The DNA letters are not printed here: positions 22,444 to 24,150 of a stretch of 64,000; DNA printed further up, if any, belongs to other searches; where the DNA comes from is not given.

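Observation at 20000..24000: AT-richer gene island abutting dnaK, encoding a TM-plus-TPR-like 468-aa protein and several small unknown proteins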

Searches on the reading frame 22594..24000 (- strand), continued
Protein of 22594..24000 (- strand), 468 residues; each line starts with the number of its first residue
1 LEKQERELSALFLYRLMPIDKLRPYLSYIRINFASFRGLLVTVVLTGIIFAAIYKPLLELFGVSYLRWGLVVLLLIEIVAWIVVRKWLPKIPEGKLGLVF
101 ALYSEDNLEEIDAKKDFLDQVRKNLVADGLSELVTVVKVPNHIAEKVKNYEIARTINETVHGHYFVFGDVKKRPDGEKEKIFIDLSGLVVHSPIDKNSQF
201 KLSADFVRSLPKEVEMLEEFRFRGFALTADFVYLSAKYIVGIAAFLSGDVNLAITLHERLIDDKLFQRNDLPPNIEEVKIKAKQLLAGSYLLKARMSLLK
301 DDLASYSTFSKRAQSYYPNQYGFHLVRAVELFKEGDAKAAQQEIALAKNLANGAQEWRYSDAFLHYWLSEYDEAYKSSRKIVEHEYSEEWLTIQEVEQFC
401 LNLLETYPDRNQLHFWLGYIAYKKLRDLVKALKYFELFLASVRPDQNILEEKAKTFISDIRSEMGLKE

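Call 46: search_protein_families(library=padloc, alignment_id=A2, max_evalue=0.00001)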
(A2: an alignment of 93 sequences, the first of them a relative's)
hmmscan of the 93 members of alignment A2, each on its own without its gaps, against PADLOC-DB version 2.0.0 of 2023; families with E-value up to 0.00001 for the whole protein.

A. member 1, L003:5591-6721:- (376 aa): 0 families

B. families by the number of members that match (of 93 scanned): 457 families (the first 25 are shown)
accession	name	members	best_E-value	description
PDLC03624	REase_MTase_IIG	13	3.3e-50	Type IIG restriction enzyme-methyltransferase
PDLC03032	MTase_I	11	2.6e-95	Type I methyltransferase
PDLC03099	Specificity_I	10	1.7e-88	Type I specificity subunit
PDLC03086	Specificity_I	10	2.6e-83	Type I specificity subunit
PDLC03068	Specificity_I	10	2.1e-80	Type I specificity subunit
PDLC03089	Specificity_I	10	2.6e-79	Type I specificity subunit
PDLC03179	Specificity_I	10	4.9e-75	Type I specificity subunit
PDLC03168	Specificity_I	10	7.9e-71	Type I specificity subunit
PDLC03154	Specificity_I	10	7.2e-68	Type I specificity subunit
PDLC04134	mad2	10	8.3e-68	mads_2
PDLC03164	Specificity_I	10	3.7e-65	Type I specificity subunit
PDLC03066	Specificity_I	10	2.8e-53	Type I specificity subunit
PDLC03038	MTase_I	9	1e-89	Type I methyltransferase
PDLC03156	Specificity_I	9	5.1e-73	Type I specificity subunit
PDLC03076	Specificity_I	9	2.9e-72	Type I specificity subunit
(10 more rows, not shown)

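Call 49: search_protein_representatives(alignment_id=A1)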
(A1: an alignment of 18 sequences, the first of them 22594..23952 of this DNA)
Query: 18 sequences, 454 profile positions. Proteins with E-value up to 0.001 (for the whole library): 1306; up to 1e-10: 1011; up to 1e-30: 582. The best 150 are listed.
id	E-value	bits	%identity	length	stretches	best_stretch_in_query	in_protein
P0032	1.1e-189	647.4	-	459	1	2-452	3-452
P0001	4.5e-175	599.3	-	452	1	3-453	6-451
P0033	1.0e-167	575.0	-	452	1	4-454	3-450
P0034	1.9e-155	534.6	-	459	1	7-452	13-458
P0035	6.3e-152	523.0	-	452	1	2-453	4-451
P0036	5.4e-144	496.9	-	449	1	4-449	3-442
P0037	3.7e-135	467.7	-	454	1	4-452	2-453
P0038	2.1e-134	465.2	-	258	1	196-453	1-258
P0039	2.6e-133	461.7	-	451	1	2-453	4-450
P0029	1.1e-130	452.9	-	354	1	102-453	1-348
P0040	7.9e-130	450.2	-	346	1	102-452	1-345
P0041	1.1e-129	449.7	-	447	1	5-452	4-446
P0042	2.7e-128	445.1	-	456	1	4-453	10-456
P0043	3.1e-124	431.7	-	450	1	5-449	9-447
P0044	1.1e-123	430.0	-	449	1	4-453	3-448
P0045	3.8e-119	414.9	-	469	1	6-451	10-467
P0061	2.1e-102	359.7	-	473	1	4-452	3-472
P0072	1.9e-98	346.7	-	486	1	3-453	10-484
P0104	1.2e-80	288.0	-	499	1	2-452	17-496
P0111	7.2e-80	285.5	-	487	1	1-453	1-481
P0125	1.6e-74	267.8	-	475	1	1-453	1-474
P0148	1.4e-63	231.8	-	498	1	5-431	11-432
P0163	1.3e-60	222.0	-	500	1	44-451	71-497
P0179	2.4e-58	214.5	-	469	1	22-453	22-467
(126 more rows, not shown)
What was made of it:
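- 1,306 cluster representatives with E <= 1e-3, and 582 with E <= 1e-30, all with the same architecture (call 49).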

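Call 51: list_cluster_members(proteins=[P0032, P0045, P0061, P0072, P0104, P0111, P0125, P0148, P0163, P0179])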
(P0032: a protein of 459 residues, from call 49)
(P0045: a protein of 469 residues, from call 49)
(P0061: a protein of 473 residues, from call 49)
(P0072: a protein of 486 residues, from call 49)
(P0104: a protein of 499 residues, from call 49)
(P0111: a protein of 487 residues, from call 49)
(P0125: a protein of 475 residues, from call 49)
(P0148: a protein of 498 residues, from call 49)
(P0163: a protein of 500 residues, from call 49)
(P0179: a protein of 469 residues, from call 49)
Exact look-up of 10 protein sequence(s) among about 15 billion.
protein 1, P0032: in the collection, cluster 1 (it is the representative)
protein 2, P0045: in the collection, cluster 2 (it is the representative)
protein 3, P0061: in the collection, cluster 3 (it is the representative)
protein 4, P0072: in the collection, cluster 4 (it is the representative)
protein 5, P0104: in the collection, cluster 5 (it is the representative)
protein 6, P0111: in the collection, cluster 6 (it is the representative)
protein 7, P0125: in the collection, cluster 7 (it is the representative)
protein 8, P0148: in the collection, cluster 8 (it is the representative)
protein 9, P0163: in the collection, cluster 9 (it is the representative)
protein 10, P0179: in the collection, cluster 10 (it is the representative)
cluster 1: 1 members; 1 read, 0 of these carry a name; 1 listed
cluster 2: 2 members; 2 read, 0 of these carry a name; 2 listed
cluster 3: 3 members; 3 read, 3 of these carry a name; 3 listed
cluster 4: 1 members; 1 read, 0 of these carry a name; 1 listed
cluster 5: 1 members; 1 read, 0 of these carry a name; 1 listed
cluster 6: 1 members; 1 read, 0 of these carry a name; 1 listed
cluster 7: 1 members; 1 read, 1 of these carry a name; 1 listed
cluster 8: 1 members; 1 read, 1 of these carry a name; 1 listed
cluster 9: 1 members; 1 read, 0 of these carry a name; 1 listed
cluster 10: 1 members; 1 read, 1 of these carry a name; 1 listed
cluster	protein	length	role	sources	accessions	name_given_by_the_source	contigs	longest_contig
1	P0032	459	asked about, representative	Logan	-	-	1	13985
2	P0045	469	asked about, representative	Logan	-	-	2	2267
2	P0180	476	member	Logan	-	-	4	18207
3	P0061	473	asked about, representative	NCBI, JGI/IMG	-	tetratricopeptide (TPR) repeat protein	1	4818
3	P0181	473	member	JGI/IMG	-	tetratricopeptide (TPR) repeat protein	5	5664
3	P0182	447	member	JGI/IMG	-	tetratricopeptide (TPR) repeat protein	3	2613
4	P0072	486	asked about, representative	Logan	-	-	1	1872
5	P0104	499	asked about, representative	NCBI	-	-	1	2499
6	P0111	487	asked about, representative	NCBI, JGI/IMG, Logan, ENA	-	-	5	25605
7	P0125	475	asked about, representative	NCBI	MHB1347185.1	MAG: tetratricopeptide repeat protein [Candidatus Humimicrobiaceae bacterium]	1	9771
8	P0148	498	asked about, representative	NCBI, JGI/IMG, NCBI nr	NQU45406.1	hypothetical protein HQ520_19160 [bacterium] | hypothetical protein [bacterium]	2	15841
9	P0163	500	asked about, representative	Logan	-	-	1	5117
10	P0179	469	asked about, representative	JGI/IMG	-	tetratricopeptide (TPR) repeat protein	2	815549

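Call 52: search_protein_families(library=pfam, proteins=[P0061, P0111, P0125, P0148, P0163, P0179, P0104, P0072, P0045, P0032], max_evalue=0.01)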
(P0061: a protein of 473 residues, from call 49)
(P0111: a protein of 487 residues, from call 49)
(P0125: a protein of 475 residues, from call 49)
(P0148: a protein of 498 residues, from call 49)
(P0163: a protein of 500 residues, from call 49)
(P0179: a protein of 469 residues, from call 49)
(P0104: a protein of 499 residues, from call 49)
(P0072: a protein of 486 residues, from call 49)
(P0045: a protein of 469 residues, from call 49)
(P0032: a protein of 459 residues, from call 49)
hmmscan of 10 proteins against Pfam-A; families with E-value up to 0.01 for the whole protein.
P0061 (473 aa): 10 families
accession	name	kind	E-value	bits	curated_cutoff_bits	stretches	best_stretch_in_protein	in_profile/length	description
PF25062.1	ARM_TT21_N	-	1.2e-06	28.9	40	1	285-345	88-155/222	Tetratricopeptide repeat protein 21 N-terminal ARM repeat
PF07719.23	TPR_2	-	4.1e-06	26.9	27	0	364-388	5-29/34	Tetratricopeptide repeat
PF14559.12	TPR_19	-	5.6e-06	27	25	0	295-328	29-64/68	Tetratricopeptide repeat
PF13174.12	TPR_6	-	1.4e-05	25.9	26.3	0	364-388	4-28/33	Tetratricopeptide repeat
PF13428.12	TPR_14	-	1.6e-05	25.5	23.5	0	291-330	1-40/44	Tetratricopeptide repeat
PF25060.1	ARM_TT21_2nd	-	2.5e-05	24.3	27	0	291-334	222-265/270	Tetratricopeptide repeat protein 21 second ARM domain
PF14853.12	Fis1_TPR_C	-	9.7e-05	22.9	25.3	1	294-337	4-47/53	Fis1 C-terminal tetratricopeptide repeat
PF13181.12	TPR_8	-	0.00018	21.9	25.7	0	364-388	5-29/34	Tetratricopeptide repeat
PF00515.34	TPR_1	-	0.00018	21.6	27.8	0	364-386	5-27/34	Tetratricopeptide repeat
PF13431.12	TPR_17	-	0.0041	17.7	24.4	0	409-436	6-32/34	Tetratricopeptide repeat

P0111 (487 aa): 1 family
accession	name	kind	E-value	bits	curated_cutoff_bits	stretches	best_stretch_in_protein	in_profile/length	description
PF00515.34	TPR_1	-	0.0067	16.6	27.8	0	370-392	4-26/34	Tetratricopeptide repeat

P0125 (475 aa): 1 family
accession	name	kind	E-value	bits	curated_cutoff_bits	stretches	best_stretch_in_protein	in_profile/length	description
PF22173.2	APH-like_N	-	0.0028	17.4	27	0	180-282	121-224/273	Acylamino-acid-releasing enzyme-like, N-terminal domain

P0148 (498 aa): 0 families

P0163 (500 aa): 1 family
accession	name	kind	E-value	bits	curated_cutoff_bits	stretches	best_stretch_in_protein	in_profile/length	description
PF13431.12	TPR_17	-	0.00011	22.6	24.4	0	338-367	2-31/34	Tetratricopeptide repeat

P0179 (469 aa): 2 families
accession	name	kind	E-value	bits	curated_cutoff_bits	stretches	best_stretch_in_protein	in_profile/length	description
PF13428.12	TPR_14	-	0.0017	19.3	23.5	0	294-324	12-42/44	Tetratricopeptide repeat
PF13424.12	TPR_12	-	0.0023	18.5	30.1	0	346-381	38-73/77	Tetratricopeptide repeat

P0104 (499 aa): 3 families
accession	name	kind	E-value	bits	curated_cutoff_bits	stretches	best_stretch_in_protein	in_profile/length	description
PF07719.23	TPR_2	-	6.1e-07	29.5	27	0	442-465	3-26/34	Tetratricopeptide repeat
PF00515.34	TPR_1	-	1.2e-05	25.3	27.8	0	322-346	10-34/34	Tetratricopeptide repeat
PF13371.12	TPR_9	-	0.0063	16.9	35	0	362-407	9-53/73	Tetratricopeptide repeat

P0072 (486 aa): 5 families
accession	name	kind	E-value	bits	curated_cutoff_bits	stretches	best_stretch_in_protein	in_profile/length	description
PF07719.23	TPR_2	-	6.5e-05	23.2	27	0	374-396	5-27/34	Tetratricopeptide repeat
PF00515.34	TPR_1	-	0.00013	22.1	27.8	0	374-395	5-26/34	Tetratricopeptide repeat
PF13424.12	TPR_12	-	0.00042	20.9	30.1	0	374-396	7-29/77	Tetratricopeptide repeat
PF14559.12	TPR_19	-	0.00049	20.8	25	0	349-397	4-52/68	Tetratricopeptide repeat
PF13181.12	TPR_8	-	0.0054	17.2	25.7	0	304-327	4-27/34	Tetratricopeptide repeat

P0045 (469 aa): 4 families
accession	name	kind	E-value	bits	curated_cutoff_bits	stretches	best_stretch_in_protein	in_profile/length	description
PF13181.12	TPR_8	-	0.00048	20.5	25.7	0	294-321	7-34/34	Tetratricopeptide repeat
PF07719.23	TPR_2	-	0.0017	18.8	27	0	295-321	8-34/34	Tetratricopeptide repeat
PF00782.25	DSPc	-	0.0035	17.6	33.5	0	369-452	2-78/133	Dual specificity phosphatase, catalytic domain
PF13428.12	TPR_14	-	0.0085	17.1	23.5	0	292-330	5-43/44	Tetratricopeptide repeat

P0032 (459 aa): 11 families
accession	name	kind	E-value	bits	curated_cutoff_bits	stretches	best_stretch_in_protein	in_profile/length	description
PF07719.23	TPR_2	-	2.3e-08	34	27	0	278-306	6-34/34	Tetratricopeptide repeat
PF14559.12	TPR_19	-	2.2e-06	28.4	25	1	285-326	3-44/68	Tetratricopeptide repeat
PF13428.12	TPR_14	-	5.8e-06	26.9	23.5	1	275-315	3-43/44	Tetratricopeptide repeat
PF13432.12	TPR_16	-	8e-06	26.6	32.7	1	283-335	7-59/65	Tetratricopeptide repeat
PF25064.1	ARM_TT21_5th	-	0.00063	20.5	27.8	1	293-376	21-107/117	TT21 fifth ARM repeats domain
PF00515.34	TPR_1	-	0.0008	19.6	27.8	0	345-366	5-26/34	Tetratricopeptide repeat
PF13174.12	TPR_6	-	0.0011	19.9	26.3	0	277-304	4-31/33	Tetratricopeptide repeat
PF12895.13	ANAPC3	-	0.002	18.8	27.2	0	274-332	24-81/82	Anaphase-promoting complex, cyclosome, subunit 3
PF13424.12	TPR_12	-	0.0021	18.6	30.1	0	276-301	5-31/77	Tetratricopeptide repeat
PF23914.1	TPR_CcmH_CycH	-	0.0028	17.9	42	0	284-337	98-151/158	Cytochrome c-type biogenesis protein H TPR domain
PF13181.12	TPR_8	-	0.0095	16.5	25.7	0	398-429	2-32/34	Tetratricopeptide repeat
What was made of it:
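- Closest known: TPR scaffold proteins. Same: Homologs reach Pfam TPR_2 above the cut-off (call 52).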

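Call 53: search_protein_families(library=ncbifam, proteins=[window:22594-23952:-, P0061, P0111, P0125, P0148, P0163, P0179], max_evalue=0.01)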
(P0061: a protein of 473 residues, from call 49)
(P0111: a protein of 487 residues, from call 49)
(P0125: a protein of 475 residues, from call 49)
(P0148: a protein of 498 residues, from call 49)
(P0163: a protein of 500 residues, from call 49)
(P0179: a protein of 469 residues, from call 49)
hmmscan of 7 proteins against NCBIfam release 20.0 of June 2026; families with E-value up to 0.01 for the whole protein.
window:22594-23952:- (452 aa): 1 family
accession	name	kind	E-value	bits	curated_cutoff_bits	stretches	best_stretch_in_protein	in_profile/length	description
NF041907.1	CLCA_X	subfamily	0.0086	15.6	260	0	323-387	88-148/250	CLCA_X family protein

P0061 (473 aa): 1 family
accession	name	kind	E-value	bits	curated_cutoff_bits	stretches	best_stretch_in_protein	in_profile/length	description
TIGR02917.1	PEP_TPR_lipo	equivalog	2e-07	29.3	312.2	1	298-381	166-248/899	XrtA/PEP-CTERM system TPR-repeat protein PrsT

P0111 (487 aa): 0 families

P0125 (475 aa): 0 families

P0148 (498 aa): 0 families

P0163 (500 aa): 1 family
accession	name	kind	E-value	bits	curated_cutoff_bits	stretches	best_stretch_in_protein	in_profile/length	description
NF010646.0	PRK14045.1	equivalog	0.00075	18.9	550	1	84-152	15-83/329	1-aminocyclopropane-1-carboxylate deaminase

P0179 (469 aa): 2 families
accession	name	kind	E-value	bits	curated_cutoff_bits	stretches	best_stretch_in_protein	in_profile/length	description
TIGR02917.1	PEP_TPR_lipo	equivalog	5.9e-07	27.7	312.2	1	265-453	141-338/899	XrtA/PEP-CTERM system TPR-repeat protein PrsT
NF033762.1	social_mot_Tgl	equivalog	0.00062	19.2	225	0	280-436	28-196/252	social motility TPR repeat lipoprotein Tgl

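Call 68: find_encoding_contigs(protein=P0179, flank=7000, max_places=1)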
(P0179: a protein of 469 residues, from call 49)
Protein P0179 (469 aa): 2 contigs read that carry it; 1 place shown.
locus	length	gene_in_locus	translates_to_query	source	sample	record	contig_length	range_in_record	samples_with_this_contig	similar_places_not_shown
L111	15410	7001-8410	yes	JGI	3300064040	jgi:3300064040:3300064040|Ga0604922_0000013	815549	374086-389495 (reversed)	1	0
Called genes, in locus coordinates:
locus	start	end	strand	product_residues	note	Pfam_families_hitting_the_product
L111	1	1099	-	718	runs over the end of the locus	-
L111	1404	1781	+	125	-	-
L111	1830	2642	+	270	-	-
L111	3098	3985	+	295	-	-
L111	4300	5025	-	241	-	-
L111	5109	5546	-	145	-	-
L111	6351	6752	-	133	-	-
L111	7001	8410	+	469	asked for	-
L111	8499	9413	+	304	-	-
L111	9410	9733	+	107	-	-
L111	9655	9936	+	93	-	-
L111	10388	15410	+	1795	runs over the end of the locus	PF05593:RHS_repeat, PF25023:TEN_YD-shell (weak)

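Call 69: find_encoding_contigs(protein=P0111, flank=7000, max_places=1)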
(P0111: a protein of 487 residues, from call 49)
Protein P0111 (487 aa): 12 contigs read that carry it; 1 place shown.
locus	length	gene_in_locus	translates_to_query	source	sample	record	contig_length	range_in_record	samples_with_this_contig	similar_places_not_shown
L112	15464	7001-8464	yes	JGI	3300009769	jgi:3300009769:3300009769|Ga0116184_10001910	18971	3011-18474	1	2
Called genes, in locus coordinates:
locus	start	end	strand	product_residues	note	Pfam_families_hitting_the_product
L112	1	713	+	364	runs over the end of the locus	-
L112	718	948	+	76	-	-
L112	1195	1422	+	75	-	-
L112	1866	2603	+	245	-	-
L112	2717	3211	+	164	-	PF13474:SnoaL_3 (weak), PF14534:DUF4440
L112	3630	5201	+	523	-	PF13424:TPR_12 (faint), PF21033:RMD1-3 (faint), PF00515:TPR_1 (weak), PF07719:TPR_2 (weak), PF13414:TPR_11, PF13431:TPR_17 (weak), PF00515:TPR_1 (weak), PF07719:TPR_2 (weak), +6 more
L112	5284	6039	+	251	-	-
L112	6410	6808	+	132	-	PF00805:Pentapeptide, PF13599:Pentapeptide_4 (weak), PF00805:Pentapeptide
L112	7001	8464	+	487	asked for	-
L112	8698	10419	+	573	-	PF02518:HATPase_c (weak), PF13589:HATPase_c_3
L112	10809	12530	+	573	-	PF02384:N6_Mtase, PF13847:Methyltransf_31 (faint), PF07669:Eco57I, PF12950:TaqI_C (weak)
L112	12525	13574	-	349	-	-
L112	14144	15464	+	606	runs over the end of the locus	?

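Call 70: find_encoding_contigs(protein=P0148, flank=7000, max_places=1)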
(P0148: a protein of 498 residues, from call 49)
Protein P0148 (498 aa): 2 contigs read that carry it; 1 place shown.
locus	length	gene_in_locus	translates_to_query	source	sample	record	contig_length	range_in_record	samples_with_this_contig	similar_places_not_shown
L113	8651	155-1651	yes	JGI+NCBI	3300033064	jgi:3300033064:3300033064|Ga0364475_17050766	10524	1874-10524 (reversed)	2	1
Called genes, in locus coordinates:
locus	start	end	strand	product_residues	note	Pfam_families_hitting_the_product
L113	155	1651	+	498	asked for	-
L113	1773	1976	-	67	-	-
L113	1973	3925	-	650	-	PF13589:HATPase_c_3, PF00183:HSP90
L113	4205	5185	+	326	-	PF13379:NMT1_2, PF09084:NMT1, PF12974:Phosphonate-bd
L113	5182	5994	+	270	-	PF00005:ABC_tran, PF13304:AAA_21 (faint)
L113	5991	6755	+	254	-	PF00528:BPD_transp_1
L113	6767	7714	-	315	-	PF01699:Na_Ca_ex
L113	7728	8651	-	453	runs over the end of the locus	PF13506:Glyco_transf_21 (weak), PF13641:Glyco_tranf_2_3, PF00535:Glycos_transf_2, PF13632:Glyco_trans_2_3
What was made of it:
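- More distant members sit in other contexts: RHS, HATPase_c_3, htpG (calls 68-70). One distant family member lies convergent to htpG (call 70).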

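Call 81: search_protein_families(library=phrogs, proteins=[window:22594-23952:-], max_evalue=0.01)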
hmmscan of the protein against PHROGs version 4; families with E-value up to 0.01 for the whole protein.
window:22594-23952:- (452 aa): 0 families
